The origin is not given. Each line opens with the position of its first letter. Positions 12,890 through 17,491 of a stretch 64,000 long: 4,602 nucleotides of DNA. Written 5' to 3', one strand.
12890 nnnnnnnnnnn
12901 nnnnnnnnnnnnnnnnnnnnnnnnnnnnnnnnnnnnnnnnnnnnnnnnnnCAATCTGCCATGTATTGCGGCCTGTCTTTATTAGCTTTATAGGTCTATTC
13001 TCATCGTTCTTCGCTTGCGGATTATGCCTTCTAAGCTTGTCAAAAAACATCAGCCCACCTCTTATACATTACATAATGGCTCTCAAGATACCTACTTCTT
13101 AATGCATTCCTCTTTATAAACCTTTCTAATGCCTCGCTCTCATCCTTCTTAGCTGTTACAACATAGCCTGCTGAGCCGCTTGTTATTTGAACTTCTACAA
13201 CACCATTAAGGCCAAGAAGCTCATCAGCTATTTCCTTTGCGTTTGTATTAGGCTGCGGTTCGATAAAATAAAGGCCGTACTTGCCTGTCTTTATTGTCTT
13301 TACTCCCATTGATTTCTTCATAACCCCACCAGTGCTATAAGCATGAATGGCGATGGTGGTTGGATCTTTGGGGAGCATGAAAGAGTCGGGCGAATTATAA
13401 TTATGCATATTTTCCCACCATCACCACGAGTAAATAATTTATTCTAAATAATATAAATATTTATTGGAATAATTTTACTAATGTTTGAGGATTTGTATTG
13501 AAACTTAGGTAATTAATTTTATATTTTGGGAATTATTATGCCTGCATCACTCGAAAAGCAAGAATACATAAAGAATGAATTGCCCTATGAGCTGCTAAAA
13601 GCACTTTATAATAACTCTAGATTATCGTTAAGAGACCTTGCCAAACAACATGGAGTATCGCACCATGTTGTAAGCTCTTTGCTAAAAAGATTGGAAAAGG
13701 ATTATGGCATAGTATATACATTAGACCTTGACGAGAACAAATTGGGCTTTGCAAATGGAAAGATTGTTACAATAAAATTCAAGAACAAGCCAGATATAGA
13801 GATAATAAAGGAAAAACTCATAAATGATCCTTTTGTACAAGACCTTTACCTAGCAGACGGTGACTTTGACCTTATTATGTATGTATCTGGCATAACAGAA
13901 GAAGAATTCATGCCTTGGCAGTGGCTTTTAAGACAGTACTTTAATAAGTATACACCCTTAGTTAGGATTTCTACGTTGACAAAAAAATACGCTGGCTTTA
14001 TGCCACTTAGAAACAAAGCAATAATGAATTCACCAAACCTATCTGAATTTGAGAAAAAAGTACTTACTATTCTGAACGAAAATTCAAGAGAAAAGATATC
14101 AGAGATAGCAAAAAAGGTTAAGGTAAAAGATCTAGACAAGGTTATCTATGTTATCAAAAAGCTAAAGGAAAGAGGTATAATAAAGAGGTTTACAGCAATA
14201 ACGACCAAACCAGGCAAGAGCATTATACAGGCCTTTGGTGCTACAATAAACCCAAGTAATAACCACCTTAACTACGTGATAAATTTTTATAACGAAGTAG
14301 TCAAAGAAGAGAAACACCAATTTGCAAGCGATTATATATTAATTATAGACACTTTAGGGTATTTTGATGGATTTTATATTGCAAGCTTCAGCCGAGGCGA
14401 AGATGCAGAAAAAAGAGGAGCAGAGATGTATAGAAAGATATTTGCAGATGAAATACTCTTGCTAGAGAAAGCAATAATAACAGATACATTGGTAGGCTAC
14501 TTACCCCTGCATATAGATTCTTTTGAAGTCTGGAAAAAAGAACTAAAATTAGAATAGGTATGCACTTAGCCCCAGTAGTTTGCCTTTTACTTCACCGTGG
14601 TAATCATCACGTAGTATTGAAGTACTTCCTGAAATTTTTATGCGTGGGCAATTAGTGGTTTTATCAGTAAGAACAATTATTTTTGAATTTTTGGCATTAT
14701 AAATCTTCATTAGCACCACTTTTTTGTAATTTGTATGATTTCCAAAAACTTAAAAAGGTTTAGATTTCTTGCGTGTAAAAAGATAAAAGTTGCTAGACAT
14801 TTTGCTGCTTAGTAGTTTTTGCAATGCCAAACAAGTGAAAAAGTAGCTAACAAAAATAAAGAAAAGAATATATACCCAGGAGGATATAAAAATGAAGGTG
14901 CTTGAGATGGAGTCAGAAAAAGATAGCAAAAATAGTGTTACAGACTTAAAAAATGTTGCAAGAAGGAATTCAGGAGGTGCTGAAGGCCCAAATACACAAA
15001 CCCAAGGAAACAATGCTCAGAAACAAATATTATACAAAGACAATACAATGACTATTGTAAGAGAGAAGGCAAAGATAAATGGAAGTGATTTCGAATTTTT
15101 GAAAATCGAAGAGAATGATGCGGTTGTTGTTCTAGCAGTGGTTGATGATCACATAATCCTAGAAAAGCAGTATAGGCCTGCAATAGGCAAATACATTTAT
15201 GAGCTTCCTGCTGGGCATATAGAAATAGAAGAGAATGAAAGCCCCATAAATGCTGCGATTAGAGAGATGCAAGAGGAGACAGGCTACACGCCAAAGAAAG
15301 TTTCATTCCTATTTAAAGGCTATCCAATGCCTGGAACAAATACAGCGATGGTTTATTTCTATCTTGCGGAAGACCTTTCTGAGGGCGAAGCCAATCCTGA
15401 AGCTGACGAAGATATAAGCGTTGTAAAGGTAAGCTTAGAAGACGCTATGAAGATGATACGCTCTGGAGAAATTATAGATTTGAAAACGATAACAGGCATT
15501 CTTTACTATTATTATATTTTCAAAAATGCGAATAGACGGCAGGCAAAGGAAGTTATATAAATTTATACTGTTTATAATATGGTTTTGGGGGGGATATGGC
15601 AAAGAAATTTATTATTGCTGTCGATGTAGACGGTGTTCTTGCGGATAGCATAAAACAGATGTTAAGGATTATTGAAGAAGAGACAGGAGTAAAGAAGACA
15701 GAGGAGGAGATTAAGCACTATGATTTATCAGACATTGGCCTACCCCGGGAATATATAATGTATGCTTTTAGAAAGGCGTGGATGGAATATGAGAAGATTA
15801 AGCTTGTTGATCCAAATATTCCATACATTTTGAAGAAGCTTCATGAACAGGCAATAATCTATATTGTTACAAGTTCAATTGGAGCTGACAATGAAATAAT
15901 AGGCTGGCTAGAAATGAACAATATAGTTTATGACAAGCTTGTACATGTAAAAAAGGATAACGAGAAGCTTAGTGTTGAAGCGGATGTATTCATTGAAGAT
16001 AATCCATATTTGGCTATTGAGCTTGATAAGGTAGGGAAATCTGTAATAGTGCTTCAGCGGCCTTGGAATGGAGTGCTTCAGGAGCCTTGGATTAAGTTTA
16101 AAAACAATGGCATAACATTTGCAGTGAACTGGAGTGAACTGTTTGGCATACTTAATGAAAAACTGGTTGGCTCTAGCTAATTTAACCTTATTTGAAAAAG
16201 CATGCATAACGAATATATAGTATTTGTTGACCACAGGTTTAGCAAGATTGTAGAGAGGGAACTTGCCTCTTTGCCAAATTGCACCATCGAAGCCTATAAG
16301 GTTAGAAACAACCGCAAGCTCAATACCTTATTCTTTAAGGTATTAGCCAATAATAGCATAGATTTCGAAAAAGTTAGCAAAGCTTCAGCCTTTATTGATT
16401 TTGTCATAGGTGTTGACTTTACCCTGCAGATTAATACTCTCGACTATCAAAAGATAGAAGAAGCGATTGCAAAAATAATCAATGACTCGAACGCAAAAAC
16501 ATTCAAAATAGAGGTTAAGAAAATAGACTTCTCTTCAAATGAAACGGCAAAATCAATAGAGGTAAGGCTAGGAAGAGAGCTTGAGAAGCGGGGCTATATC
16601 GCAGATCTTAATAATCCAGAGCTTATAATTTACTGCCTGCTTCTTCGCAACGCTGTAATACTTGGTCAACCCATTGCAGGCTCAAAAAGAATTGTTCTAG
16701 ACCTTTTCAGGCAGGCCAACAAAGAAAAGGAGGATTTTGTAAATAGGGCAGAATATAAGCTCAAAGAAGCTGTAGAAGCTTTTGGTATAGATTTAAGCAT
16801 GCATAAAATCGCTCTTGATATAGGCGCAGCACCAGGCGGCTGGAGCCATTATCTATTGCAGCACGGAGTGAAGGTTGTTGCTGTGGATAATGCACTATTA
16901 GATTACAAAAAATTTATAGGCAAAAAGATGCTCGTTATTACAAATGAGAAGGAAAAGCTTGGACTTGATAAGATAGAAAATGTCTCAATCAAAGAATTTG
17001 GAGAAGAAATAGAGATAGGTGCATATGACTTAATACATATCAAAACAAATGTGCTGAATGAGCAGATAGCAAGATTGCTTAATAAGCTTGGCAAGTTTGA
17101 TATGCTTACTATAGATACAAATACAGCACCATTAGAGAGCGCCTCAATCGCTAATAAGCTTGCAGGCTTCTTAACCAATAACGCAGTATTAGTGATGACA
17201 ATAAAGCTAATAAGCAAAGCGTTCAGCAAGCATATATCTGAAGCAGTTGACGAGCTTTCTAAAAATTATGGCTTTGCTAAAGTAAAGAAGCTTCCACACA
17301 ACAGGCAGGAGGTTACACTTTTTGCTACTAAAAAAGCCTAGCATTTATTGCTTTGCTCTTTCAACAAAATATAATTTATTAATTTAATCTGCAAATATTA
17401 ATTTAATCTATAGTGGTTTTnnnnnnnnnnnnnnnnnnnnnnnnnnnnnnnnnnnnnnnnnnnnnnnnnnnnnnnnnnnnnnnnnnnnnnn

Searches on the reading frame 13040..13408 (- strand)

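Call 60: search_protein_families(library=pfam, proteins=[window:13040-13408:-], max_evalue=0.01)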
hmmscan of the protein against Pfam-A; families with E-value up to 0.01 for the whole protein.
window:13040-13408:- (122 aa): 1 family
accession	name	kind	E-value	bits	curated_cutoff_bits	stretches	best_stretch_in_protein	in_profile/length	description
PF01037.27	AsnC_trans_reg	-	7.6e-05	23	25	1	50-100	4-54/73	Lrp/AsnC ligand binding domain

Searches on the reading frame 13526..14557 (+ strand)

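Call 60: search_protein_families(library=pfam, proteins=[window:13526-14557:+], max_evalue=0.01)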
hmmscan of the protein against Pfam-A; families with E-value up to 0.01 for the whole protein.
window:13526-14557:+ (343 aa): 12 families
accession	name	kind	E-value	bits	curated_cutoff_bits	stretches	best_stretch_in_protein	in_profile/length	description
PF13412.12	HTH_24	-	1.8e-10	40.7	21.9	2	18-59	3-44/48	Winged helix-turn-helix DNA-binding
PF01047.28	MarR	-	3.1e-08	33.8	24.6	1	21-59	6-44/59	MarR family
PF13404.12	HTH_AsnC-type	-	4.4e-08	33.3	27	1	22-57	7-42/42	AsnC-type helix-turn-helix domain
PF01978.25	TrmB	-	1.2e-06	28.7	25.6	1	171-222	5-55/68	Sugar-specific transcriptional regulator TrmB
PF12802.13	MarR_2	-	5.2e-06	27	27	1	22-58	9-46/61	MarR family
PF25212.1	HVO_A0114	-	6.3e-06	26.3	27.6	0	173-221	21-68/84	HVO_A0114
PF13463.12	HTH_27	-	1.6e-05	25.5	22.2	1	179-221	8-50/68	Winged helix DNA-binding domain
PF05043.19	Mga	-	0.00023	22.1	21.1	1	12-59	10-57/87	Mga helix-turn-helix domain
PF02002.24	TFIIE_alpha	-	0.003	17.8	22.9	0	22-98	17-89/105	TFIIE alpha subunit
PF22451.2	NirdL-like_HTH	-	0.005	16.8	27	0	193-219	21-46/47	Siroheme decarboxylase NirDL-like HTH domain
PF20306.3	Sp-DndD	-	0.008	16.7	27.2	0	35-54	6-25/51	Small protein found in certain Dnd DNA modification systems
PF24270.1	HTH_Cmi2_C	-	0.0096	16.6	27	0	173-221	74-120/125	Cmi2, C-terminal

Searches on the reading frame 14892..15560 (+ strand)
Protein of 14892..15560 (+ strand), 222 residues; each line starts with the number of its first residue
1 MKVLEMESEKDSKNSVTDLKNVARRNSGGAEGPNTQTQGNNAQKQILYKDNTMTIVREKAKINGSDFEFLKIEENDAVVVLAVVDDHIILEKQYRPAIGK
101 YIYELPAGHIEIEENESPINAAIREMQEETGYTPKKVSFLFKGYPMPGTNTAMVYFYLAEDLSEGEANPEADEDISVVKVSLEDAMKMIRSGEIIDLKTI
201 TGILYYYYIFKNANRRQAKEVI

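Call 60: search_protein_families(library=pfam, proteins=[window:14892-15560:+], max_evalue=0.01)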
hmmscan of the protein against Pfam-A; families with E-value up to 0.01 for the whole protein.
window:14892-15560:+ (222 aa): 1 family
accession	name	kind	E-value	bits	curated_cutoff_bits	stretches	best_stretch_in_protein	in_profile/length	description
PF00293.34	NUDIX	-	8.6e-16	58.6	21.1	1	76-185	4-118/134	NUDIX domain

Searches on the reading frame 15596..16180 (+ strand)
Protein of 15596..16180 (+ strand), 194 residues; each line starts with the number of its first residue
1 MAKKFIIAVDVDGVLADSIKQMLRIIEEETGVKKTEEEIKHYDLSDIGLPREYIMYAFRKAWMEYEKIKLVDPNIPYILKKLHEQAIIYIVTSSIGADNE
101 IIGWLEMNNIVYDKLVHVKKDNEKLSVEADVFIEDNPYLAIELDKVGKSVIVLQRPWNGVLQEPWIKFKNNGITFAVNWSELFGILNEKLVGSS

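Call 60: search_protein_families(library=pfam, proteins=[window:15596-16180:+], max_evalue=0.01)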
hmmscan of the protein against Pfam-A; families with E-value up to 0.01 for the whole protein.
window:15596-16180:+ (194 aa): 1 family
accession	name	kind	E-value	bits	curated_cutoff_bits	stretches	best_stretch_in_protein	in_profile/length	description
PF06941.18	NT5C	-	5.8e-10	39.8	24.8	1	5-158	2-155/180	5' nucleotidase, deoxy (Pyrimidine), cytosolic type C protein (NT5C)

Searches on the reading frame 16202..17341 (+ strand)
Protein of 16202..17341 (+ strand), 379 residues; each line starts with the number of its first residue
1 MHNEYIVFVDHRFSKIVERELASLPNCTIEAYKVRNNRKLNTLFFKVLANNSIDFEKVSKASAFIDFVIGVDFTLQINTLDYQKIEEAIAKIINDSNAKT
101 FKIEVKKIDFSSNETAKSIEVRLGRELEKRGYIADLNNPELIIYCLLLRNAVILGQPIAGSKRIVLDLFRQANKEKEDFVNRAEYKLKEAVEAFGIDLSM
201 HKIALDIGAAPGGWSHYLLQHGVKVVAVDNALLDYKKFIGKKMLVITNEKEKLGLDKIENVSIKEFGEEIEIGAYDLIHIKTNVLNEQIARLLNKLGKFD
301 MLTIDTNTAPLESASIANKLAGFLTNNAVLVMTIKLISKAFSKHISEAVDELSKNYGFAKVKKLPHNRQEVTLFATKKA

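Call 60: search_protein_families(library=pfam, proteins=[window:16202-17341:+], max_evalue=0.01)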
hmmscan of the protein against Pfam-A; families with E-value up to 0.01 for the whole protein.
window:16202-17341:+ (379 aa): 2 families
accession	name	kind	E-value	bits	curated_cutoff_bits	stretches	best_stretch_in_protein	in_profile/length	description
PF01728.25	FtsJ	-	1.2e-13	51.9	24.1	1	179-306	1-99/181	FtsJ-like methyltransferase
PF02926.22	THUMP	-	0.0025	18.6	20.6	1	83-154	5-81/84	THUMP domain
